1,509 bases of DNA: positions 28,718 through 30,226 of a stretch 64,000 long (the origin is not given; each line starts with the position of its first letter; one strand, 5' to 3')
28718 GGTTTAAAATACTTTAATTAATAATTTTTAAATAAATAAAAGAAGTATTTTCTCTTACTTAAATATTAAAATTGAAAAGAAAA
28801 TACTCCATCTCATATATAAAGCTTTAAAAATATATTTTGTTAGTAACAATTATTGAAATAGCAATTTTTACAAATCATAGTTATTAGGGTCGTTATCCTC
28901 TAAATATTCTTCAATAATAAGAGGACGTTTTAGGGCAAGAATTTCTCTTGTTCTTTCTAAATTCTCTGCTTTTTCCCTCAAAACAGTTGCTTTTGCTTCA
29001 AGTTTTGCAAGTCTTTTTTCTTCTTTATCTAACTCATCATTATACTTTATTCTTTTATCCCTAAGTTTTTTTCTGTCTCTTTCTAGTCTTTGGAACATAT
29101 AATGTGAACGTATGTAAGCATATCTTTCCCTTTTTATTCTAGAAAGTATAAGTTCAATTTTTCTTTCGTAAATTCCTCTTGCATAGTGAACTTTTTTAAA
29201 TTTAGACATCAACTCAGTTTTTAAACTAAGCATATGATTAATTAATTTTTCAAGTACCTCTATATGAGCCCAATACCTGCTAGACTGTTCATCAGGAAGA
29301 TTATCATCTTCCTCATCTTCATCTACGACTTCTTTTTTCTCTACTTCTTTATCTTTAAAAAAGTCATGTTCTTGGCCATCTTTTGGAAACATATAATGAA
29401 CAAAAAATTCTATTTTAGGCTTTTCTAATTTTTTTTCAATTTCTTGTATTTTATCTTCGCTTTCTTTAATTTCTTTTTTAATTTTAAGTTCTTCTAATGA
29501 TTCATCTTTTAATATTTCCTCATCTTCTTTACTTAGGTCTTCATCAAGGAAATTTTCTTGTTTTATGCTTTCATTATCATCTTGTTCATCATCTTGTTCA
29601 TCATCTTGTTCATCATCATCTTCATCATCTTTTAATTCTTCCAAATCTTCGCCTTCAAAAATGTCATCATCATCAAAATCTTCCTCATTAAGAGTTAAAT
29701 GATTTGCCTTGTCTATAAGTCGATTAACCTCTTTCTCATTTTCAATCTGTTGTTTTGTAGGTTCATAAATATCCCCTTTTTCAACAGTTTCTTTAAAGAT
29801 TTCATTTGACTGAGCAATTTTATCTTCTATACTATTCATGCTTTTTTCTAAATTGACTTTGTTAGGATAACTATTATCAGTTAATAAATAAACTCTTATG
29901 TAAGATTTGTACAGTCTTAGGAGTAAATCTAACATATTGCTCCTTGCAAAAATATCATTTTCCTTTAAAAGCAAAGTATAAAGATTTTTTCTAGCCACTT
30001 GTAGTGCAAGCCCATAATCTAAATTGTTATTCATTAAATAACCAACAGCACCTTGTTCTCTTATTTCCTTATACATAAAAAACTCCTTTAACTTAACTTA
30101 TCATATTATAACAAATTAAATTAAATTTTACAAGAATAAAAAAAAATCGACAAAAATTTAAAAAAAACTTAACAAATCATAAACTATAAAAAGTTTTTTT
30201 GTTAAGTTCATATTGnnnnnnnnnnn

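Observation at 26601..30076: Three unknown genes inserted in the otherwise conserved lepA-hemW-hrcA-grpE-dnaK-dnaJ block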

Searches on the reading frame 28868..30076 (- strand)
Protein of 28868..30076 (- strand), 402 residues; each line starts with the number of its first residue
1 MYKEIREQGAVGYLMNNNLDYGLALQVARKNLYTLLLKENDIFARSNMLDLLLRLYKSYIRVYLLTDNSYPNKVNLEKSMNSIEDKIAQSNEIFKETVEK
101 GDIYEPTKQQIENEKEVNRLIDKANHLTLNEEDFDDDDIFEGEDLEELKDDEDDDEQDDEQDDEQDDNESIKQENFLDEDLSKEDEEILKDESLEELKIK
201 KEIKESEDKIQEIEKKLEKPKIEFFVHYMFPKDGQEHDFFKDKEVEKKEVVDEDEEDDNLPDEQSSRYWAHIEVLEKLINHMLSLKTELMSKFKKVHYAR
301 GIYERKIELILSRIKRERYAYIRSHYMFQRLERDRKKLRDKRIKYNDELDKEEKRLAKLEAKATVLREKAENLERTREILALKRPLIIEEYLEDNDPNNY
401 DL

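Call 3: search_protein_families(library=pfam, proteins=[window:28868-30076:-], max_evalue=1)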
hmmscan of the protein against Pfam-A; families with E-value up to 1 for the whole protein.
window:28868-30076:- (402 aa): 1 family
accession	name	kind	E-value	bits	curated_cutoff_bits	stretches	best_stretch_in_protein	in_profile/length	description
PF23991.1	DUF7310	-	0.022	15.7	40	1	329-377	20-67/83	Coiled-coil region of unknown function (DUF7310)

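Call 4: search_protein_families(library=ncbifam, proteins=[window:28868-30076:-], max_evalue=1)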
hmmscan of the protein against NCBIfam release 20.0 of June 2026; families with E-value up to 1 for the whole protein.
window:28868-30076:- (402 aa): 1 family
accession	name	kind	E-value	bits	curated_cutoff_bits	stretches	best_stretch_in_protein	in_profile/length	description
NF002772.0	PRK02862.1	equivalog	0.016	14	537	1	23-147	270-392/429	glucose-1-phosphate adenylyltransferase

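Call 9: find_homologous_proteins(query=window:28868-30076:-)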
Query window:28868-30076:-: 8000 candidates shared short words with the query, none scored E <= 0.001.

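Call 44: search_protein_families(library=padloc, proteins=[window:28868-30076:-], max_evalue=1)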
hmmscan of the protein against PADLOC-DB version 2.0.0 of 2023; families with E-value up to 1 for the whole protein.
window:28868-30076:- (402 aa): 0 families

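Call 45: search_protein_families(library=phrogs, proteins=[window:28868-30076:-], max_evalue=1)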
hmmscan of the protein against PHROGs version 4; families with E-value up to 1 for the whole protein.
window:28868-30076:- (402 aa): 2 families
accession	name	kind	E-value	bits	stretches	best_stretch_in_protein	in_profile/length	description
phrog_21982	-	unknown function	0.0023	19.1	1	78-123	13-58/101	-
phrog_2054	-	unknown function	0.1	14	0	87-110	33-56/88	-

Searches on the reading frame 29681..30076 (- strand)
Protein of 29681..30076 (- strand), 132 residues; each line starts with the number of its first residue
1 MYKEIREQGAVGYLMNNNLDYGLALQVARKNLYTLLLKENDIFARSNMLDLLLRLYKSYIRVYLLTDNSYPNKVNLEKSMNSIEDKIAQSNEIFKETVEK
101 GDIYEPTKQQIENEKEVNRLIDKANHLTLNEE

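Call 81: search_solved_structures(query=window:29681-30076:-, max_evalue=5)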
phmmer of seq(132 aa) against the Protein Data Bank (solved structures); distinct sequences matched with E-value up to 5: 3.
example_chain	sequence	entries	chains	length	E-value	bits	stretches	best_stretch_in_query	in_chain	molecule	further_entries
3qg5_C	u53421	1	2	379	0.092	16.5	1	32-118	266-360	Mre11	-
3tho_B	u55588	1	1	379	0.15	15.8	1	32-118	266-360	Exonuclease, putative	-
4xmq_A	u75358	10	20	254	1.2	12.8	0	25-70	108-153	Putative methyl-accepting chemotaxis signal transduction protein | Methyl-accepting chemotaxis protein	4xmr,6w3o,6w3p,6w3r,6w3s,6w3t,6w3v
